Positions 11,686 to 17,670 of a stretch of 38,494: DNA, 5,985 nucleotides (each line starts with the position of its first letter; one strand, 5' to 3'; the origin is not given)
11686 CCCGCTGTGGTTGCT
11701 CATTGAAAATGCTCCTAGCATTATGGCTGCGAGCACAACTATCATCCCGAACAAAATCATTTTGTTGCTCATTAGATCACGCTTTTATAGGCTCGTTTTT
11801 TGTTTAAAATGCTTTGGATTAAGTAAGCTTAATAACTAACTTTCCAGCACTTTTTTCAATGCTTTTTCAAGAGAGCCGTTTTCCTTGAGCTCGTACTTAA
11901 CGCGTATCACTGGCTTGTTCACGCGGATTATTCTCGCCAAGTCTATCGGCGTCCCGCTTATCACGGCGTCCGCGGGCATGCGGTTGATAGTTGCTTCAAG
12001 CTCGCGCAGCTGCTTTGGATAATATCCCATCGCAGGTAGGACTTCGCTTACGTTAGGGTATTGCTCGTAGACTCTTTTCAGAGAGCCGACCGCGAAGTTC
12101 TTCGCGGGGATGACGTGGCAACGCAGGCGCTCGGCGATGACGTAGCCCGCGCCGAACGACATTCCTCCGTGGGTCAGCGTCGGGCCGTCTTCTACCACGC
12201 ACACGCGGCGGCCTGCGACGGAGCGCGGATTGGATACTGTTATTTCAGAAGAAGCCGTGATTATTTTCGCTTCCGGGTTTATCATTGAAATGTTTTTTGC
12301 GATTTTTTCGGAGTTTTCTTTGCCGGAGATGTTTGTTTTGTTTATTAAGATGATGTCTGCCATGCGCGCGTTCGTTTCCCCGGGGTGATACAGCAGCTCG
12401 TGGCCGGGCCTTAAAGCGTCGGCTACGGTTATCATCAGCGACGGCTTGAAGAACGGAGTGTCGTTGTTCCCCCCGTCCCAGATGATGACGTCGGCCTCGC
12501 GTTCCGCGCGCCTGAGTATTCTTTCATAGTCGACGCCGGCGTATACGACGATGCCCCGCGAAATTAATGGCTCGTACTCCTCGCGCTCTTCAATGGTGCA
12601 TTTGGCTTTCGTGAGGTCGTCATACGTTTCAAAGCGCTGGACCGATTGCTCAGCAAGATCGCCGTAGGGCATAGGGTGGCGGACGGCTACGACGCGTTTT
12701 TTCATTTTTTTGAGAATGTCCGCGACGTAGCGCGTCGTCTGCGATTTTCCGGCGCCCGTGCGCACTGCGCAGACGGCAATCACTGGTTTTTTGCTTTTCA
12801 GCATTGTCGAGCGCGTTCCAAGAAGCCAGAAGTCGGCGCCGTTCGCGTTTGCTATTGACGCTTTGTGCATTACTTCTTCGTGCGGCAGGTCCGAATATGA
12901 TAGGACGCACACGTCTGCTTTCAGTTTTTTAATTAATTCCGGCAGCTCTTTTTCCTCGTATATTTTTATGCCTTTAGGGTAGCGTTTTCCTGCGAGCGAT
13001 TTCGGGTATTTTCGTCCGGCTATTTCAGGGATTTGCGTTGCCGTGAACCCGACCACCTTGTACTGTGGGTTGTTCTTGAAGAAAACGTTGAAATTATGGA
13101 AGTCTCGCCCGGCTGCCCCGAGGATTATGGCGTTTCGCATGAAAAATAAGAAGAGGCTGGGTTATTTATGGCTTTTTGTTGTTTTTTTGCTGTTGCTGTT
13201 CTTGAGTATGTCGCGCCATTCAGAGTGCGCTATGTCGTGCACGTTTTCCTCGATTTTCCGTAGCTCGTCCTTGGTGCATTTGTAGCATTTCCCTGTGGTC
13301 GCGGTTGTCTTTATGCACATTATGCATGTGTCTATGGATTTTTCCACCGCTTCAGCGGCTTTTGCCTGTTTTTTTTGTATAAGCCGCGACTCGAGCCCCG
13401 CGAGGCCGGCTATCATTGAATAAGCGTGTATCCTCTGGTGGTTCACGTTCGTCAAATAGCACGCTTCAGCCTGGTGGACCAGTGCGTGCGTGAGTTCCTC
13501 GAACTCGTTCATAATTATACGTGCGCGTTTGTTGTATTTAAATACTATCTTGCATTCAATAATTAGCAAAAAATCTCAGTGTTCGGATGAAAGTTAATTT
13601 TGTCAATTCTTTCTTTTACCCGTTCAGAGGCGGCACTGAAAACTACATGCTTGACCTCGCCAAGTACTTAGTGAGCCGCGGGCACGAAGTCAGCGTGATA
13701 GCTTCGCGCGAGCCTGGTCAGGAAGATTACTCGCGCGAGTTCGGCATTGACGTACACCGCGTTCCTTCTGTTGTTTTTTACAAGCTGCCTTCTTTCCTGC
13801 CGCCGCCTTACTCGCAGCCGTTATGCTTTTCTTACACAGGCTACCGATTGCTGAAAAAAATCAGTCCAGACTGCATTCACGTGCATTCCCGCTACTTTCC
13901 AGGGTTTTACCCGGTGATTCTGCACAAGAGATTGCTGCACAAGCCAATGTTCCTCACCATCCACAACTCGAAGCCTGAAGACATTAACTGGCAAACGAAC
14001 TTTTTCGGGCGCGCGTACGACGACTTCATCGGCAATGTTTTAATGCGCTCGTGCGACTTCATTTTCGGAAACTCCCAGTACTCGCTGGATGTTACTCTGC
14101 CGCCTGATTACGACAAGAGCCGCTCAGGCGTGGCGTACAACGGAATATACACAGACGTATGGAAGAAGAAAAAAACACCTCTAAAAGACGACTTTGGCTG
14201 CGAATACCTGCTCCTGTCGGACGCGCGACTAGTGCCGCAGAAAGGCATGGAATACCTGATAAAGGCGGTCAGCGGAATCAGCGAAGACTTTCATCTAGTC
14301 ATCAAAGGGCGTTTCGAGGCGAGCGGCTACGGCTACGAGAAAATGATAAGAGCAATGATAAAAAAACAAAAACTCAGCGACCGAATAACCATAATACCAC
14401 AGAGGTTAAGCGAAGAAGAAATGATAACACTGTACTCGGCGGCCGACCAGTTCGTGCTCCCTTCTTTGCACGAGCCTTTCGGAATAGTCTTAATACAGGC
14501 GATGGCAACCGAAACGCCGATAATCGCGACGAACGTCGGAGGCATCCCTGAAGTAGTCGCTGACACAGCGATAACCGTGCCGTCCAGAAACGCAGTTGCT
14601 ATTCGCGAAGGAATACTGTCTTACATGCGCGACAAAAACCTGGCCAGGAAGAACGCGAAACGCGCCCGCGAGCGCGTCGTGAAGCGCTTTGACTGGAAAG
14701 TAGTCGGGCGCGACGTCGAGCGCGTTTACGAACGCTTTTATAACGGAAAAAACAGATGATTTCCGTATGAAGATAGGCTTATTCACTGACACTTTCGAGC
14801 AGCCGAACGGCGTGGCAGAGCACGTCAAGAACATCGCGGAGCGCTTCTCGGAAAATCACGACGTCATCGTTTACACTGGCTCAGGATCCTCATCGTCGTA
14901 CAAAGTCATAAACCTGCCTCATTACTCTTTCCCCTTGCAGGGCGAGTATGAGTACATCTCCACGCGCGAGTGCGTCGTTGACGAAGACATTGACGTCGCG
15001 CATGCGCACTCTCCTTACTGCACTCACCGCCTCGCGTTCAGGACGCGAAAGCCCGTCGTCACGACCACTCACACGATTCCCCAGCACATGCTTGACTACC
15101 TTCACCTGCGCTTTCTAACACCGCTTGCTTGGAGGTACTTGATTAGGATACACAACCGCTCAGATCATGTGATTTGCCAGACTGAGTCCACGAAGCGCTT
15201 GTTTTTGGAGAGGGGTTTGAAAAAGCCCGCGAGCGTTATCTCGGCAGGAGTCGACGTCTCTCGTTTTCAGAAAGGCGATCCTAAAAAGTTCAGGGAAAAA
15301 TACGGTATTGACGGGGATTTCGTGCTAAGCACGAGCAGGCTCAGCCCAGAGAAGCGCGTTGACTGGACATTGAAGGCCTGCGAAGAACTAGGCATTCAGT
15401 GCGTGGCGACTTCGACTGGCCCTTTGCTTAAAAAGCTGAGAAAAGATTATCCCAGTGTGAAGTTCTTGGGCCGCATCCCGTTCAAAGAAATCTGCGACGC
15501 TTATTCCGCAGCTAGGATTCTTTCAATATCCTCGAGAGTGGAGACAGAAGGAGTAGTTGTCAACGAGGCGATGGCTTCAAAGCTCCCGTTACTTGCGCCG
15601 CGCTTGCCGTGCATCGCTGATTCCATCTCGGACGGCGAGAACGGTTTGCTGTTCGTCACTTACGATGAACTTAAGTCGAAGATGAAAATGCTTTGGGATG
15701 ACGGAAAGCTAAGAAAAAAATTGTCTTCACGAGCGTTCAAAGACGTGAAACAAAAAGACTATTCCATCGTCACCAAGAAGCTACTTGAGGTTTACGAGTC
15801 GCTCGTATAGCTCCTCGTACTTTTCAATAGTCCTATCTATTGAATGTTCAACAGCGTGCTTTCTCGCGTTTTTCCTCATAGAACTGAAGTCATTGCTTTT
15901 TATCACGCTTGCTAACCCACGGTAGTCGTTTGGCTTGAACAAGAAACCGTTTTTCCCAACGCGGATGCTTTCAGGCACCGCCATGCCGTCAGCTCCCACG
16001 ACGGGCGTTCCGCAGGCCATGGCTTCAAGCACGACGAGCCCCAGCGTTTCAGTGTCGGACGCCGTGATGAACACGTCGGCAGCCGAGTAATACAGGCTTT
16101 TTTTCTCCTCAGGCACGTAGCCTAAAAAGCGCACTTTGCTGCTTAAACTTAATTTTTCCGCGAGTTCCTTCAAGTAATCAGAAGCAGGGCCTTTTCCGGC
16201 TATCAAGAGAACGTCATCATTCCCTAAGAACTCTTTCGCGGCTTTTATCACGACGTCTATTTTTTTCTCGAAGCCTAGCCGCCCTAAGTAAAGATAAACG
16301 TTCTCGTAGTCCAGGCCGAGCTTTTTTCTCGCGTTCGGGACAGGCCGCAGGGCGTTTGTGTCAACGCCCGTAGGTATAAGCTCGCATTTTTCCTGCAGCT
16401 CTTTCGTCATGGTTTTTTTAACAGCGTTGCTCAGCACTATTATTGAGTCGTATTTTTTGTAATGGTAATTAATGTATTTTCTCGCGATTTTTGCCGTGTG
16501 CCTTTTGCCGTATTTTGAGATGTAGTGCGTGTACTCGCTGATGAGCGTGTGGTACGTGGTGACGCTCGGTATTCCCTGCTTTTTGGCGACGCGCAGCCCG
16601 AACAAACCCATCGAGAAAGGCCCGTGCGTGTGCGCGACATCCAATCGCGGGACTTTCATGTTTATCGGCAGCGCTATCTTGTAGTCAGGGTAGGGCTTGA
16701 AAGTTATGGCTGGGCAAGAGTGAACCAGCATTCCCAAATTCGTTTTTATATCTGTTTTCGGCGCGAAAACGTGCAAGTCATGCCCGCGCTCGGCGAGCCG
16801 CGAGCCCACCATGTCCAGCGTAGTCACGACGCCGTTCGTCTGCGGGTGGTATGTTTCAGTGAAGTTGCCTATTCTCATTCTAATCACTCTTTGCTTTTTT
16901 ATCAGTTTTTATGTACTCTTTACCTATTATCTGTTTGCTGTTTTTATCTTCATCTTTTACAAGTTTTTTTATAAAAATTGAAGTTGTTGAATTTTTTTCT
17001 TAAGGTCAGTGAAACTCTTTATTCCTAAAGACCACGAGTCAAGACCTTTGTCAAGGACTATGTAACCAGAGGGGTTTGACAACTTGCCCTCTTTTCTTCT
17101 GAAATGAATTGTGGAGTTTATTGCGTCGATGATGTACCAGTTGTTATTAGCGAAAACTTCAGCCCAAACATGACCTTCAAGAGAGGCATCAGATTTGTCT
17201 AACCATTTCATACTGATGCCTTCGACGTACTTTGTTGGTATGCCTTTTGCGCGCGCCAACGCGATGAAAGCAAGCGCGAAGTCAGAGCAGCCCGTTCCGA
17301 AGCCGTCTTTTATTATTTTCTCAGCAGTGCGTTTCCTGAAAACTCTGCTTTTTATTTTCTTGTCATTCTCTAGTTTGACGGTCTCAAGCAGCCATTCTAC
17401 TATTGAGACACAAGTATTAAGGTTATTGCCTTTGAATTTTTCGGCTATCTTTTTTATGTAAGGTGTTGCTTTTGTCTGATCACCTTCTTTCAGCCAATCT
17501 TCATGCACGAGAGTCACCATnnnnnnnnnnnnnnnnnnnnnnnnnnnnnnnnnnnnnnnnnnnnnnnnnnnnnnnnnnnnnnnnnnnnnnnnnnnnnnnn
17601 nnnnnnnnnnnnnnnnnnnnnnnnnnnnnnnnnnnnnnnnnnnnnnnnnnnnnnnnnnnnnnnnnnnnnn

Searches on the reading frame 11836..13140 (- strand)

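Call 42: search_protein_families(library=pfam, max_evalue=0.001, proteins=[window:11836-13140:-])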
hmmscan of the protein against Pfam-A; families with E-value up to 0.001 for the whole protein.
window:11836-13140:- (434 aa): 1 family
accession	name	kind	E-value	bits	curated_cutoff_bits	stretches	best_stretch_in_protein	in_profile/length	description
PF02492.25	cobW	-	0.00025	21.1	20.7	1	231-294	113-179/180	CobW/HypB/UreG, nucleotide-binding domain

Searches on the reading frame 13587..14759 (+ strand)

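Call 9: search_protein_families(library=pfam, max_evalue=0.001, proteins=[window:13587-14759:+])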
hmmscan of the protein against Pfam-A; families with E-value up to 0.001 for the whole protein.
window:13587-14759:+ (390 aa): 7 families
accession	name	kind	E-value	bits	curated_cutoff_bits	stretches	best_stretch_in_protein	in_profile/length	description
PF00534.26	Glycos_transf_1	-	1.3e-32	113.1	26.4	1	206-363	15-172/172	Glycosyl transferases group 1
PF13692.12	Glyco_trans_1_4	-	2.4e-25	89.9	27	1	212-349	7-142/142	Glycosyl transferases group 1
PF13439.12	Glyco_transf_4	-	2e-23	83.7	28.5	1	15-190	2-169/170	Glycosyltransferase Family 4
PF13579.12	Glyco_trans_4_4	-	2.8e-14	54.2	29.7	1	15-164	1-136/158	Glycosyl transferase 4-like domain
PF20706.3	GT4-conflict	-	4.4e-10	39.5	26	1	206-372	199-380/385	Family 4 Glycosyltransferase in conflict systems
PF13477.12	Glyco_trans_4_2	-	4.4e-08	33.8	23.4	1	18-138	10-123/139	Glycosyl transferase 4-like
PF13524.12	Glyco_trans_1_2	-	0.00047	20.6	25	1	272-371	33-136/144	Glycosyl transferase-like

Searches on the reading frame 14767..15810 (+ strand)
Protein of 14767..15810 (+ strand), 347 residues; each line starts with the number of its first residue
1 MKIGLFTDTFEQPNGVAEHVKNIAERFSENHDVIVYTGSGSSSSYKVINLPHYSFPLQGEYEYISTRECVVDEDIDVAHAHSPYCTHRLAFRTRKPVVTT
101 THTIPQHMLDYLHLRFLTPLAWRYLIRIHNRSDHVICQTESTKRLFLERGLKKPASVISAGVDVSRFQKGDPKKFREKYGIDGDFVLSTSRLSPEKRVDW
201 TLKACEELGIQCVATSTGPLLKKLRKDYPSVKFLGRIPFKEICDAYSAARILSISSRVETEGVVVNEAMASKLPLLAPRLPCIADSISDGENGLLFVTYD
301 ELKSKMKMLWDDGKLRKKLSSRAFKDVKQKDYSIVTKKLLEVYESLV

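Call 9: search_protein_families(library=pfam, max_evalue=0.001, proteins=[window:14767-15810:+])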
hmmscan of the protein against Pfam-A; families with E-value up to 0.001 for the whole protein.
window:14767-15810:+ (347 aa): 5 families
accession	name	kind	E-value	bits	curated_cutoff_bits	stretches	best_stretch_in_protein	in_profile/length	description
PF13439.12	Glyco_transf_4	-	3.7e-25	89.3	28.5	1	14-166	2-170/170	Glycosyltransferase Family 4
PF00534.26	Glycos_transf_1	-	1.7e-17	63.9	26.4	1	174-325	4-171/172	Glycosyl transferases group 1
PF13692.12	Glyco_trans_1_4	-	2e-15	57.8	27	1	186-312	4-142/142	Glycosyl transferases group 1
PF13579.12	Glyco_trans_4_4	-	4e-10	40.7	29.7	1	14-157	1-154/158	Glycosyl transferase 4-like domain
PF13524.12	Glyco_trans_1_2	-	1.6e-05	25.3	25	1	215-331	18-132/144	Glycosyl transferase-like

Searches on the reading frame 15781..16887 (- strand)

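Call 9: search_protein_families(library=pfam, max_evalue=0.001, proteins=[window:15781-16887:-])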
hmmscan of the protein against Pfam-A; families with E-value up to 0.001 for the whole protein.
window:15781-16887:- (368 aa): 5 families
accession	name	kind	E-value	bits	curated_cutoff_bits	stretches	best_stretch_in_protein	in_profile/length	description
PF00534.26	Glycos_transf_1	-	5.5e-39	133.9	26.4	1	185-330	4-153/172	Glycosyl transferases group 1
PF13692.12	Glyco_trans_1_4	-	1.9e-31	109.7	27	1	196-329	2-136/142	Glycosyl transferases group 1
PF13439.12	Glyco_transf_4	-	4.5e-27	95.6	28.5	1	18-178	2-169/170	Glycosyltransferase Family 4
PF13579.12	Glyco_trans_4_4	-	1.5e-10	42.1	29.7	1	18-161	1-143/158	Glycosyl transferase 4-like domain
PF20706.3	GT4-conflict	-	5.7e-06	26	26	1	189-297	193-309/385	Family 4 Glycosyltransferase in conflict systems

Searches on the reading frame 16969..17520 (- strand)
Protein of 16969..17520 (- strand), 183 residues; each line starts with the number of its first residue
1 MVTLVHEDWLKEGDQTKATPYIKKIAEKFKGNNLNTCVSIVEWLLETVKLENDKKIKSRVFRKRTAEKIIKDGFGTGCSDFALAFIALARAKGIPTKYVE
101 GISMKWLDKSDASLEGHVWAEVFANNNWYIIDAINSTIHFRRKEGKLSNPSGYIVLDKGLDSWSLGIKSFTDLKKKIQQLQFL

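Call 9: search_protein_families(library=pfam, max_evalue=0.001, proteins=[window:16969-17520:-])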
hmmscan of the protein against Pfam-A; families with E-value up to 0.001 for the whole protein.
window:16969-17520:- (183 aa): 2 families
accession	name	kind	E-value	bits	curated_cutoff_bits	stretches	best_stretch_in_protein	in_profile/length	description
PF01841.26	Transglut_core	-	3.5e-14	53.4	23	1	30-133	11-108/108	Transglutaminase-like superfamily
PF04473.18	DUF553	-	4.1e-07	30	20.5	1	22-137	3-117/140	Transglutaminase-like domain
